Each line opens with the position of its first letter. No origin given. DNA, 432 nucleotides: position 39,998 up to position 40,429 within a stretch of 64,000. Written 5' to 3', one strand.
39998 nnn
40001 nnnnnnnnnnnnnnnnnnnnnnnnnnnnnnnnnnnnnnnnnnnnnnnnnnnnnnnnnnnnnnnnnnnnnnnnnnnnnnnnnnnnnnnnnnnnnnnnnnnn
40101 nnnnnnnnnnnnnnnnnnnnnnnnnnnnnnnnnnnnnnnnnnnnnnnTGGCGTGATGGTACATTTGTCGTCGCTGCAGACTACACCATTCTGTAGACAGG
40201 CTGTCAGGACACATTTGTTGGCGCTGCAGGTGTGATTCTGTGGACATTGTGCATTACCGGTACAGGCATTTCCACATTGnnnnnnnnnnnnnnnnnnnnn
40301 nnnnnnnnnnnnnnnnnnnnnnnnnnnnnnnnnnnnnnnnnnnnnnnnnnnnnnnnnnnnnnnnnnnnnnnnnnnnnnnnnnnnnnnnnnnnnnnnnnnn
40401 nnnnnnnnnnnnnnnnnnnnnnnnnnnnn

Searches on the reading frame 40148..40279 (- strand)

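Call 37: search_protein_families(library=pfam, proteins=[window:40148-40279:-], max_evalue=10)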
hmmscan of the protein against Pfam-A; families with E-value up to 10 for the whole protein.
seq(44 aa): 6 families
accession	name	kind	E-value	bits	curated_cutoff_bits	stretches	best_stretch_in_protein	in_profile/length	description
PF21164.2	Dumpy_DPY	-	0.013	15.9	27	1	6-24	4-22/24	Dumpy, DPY module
PF01683.23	EB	-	0.76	10.3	24.3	1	2-23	18-39/52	EB module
PF23416.1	DUF7107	-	0.95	10.3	24.6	0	33-41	12-20/48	Domain of unknown function (DUF7107)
PF04706.18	Dickkopf_N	-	3.2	8.6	25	1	4-24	31-51/51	Dickkopf N-terminal cysteine-rich region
PF09322.15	DUF1979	-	3.2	8.3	28.3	1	27-41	17-31/58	Domain of unknown function (DUF1979)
PF00095.26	WAP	-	8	7.3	20.8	1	1-30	12-40/41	WAP-type (Whey Acidic Protein) 'four-disulfide core'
